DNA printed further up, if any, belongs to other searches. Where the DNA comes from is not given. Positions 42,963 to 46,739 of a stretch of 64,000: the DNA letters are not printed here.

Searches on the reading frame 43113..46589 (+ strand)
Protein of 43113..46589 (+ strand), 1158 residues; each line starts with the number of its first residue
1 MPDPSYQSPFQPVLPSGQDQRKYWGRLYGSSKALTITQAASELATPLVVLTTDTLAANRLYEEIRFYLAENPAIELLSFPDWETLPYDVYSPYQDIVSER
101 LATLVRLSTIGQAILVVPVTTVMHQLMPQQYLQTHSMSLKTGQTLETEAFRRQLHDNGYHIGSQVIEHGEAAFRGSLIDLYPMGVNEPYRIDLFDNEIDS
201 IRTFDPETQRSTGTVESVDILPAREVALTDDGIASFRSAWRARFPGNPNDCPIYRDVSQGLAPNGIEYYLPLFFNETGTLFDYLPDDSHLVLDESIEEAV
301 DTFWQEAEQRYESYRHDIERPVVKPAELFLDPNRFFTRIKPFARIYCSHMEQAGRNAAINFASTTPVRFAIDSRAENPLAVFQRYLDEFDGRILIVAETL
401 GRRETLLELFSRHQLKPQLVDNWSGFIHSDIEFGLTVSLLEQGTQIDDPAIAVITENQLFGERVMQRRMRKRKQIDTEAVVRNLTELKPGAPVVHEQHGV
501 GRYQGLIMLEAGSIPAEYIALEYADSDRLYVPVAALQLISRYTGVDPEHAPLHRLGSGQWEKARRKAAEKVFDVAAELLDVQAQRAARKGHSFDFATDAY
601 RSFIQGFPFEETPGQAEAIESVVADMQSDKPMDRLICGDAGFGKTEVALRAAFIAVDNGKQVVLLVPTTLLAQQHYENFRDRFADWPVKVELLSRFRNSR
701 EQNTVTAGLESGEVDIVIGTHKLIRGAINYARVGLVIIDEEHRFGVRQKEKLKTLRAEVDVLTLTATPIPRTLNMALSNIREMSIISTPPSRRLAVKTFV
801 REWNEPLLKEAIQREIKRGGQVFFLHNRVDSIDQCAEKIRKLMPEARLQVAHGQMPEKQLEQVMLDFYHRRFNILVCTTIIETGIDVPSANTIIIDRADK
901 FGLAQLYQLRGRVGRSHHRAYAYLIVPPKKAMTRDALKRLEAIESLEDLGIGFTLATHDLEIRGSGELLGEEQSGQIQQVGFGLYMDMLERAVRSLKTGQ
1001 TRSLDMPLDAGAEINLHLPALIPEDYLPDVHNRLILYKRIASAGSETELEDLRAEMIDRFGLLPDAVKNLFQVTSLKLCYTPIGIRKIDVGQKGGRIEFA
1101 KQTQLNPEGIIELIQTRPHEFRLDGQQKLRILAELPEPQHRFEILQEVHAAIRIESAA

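Call 38: search_protein_families(library=ncbifam, proteins=[window:43113-46589:+], max_evalue=1e-20)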
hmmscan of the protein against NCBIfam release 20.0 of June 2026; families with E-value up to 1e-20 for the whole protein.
window:43113-46589:+ (1158 aa): 13 families
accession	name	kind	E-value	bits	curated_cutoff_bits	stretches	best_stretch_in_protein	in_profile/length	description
NF007966.0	PRK10689.1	equivalog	0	1445.3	1329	1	14-1152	9-1142/1148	transcription-repair coupling factor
TIGR00580.2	mfd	equivalog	0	1061.5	800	1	155-1088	2-906/907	transcription-repair coupling factor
NF008168.0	PRK10917.2-2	equivalog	3.1e-123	412.7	718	1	569-978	324-739/795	ATP-dependent DNA helicase RecG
NF008165.0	PRK10917.1-3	equivalog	1.2e-119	400.8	711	1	559-977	211-635/692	ATP-dependent DNA helicase RecG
TIGR00643.1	recG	equivalog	2.5e-119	399.8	659.4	1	564-977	188-608/629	ATP-dependent DNA helicase RecG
NF008170.0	PRK10917.2-4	equivalog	1.3e-98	331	975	1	561-975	349-769/826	ATP-dependent DNA helicase RecG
NF008163.0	PRK10917.1-1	equivalog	3.2e-95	319.9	796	1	546-978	204-644/692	ATP-dependent DNA helicase RecG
NF008164.0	PRK10917.1-2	equivalog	2.3e-93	313.7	785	1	548-976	213-645/704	ATP-dependent DNA helicase RecG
NF008166.0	PRK10917.1-4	equivalog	7.8e-86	288.7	864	1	595-976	261-655/705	ATP-dependent DNA helicase RecG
NF008167.0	PRK10917.2-1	equivalog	1.5e-82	277.9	995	1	573-980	246-690/744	ATP-dependent DNA helicase RecG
NF008169.0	PRK10917.2-3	equivalog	5.1e-66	223.5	555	1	594-977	213-583/610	ATP-dependent DNA helicase RecG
NF003673.1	PRK05298.1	equivalog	7.9e-27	93.9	743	0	28-230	38-250/653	excinuclease ABC subunit UvrB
TIGR00631.1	uvrb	equivalog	1.9e-26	92.5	750.1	0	28-232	38-252/658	excinuclease ABC subunit UvrB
